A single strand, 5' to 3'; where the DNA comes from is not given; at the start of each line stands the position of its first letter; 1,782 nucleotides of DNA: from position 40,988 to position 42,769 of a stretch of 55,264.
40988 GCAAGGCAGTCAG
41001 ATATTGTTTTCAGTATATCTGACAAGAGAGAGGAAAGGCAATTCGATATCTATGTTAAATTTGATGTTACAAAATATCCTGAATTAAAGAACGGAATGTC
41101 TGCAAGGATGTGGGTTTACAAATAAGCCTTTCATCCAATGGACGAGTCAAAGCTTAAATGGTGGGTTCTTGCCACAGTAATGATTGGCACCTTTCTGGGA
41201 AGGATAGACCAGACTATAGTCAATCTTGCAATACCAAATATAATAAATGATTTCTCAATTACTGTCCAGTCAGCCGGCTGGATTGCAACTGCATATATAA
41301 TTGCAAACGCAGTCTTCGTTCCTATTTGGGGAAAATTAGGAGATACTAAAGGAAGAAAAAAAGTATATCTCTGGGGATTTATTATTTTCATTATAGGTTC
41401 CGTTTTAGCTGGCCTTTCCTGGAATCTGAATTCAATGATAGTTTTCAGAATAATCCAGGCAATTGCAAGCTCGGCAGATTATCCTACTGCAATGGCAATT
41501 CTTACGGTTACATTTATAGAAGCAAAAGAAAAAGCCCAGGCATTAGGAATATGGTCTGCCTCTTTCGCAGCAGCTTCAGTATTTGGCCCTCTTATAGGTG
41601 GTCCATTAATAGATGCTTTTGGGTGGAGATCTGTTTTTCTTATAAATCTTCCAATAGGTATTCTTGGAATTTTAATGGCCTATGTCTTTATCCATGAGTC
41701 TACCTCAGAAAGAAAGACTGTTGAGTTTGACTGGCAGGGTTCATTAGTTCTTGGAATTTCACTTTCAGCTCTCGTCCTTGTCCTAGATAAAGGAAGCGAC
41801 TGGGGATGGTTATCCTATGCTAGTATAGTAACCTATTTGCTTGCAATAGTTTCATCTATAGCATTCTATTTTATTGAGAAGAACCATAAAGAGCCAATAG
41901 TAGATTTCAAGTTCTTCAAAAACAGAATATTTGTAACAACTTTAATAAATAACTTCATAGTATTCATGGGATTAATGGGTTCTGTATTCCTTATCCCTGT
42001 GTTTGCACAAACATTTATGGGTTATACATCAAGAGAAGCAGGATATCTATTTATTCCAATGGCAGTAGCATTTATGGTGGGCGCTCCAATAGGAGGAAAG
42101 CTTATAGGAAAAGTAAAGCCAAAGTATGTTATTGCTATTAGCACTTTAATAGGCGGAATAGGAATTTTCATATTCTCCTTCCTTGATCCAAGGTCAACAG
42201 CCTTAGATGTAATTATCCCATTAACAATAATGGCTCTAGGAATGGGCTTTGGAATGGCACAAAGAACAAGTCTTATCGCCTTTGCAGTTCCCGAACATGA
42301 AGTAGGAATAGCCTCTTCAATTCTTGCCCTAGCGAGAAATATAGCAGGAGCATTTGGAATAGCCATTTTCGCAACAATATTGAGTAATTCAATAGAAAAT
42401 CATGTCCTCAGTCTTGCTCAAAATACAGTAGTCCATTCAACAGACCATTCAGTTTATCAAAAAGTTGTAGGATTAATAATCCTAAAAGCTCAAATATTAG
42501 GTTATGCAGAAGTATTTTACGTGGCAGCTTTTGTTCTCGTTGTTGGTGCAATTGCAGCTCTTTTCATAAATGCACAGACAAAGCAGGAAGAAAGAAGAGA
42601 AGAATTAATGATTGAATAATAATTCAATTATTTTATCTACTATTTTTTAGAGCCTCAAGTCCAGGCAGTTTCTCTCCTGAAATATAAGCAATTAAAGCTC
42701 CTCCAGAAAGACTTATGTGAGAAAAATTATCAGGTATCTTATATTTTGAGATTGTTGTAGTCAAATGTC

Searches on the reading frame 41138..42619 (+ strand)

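Call 66: search_protein_families(library=pfam, proteins=[window:41138-42619:+], max_evalue=0.001)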
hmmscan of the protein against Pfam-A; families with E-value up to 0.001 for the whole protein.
window:41138-42619:+ (493 aa): 4 families
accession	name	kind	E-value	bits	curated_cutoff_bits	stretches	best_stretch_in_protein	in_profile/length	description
PF07690.21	MFS_1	-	1.2e-60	205.8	33.4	1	14-407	1-346/347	Major Facilitator Superfamily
PF03137.26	OATP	-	5.7e-07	28.6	25.8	0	10-92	3-84/545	Organic Anion Transporter Polypeptide (OATP) family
PF00083.30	Sugar_tr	-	1.4e-06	28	22.3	1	45-115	47-120/452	Sugar (and other) transporter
PF13347.12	MFS_2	-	4.8e-05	22.5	27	1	42-166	257-389/427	MFS/sugar transport protein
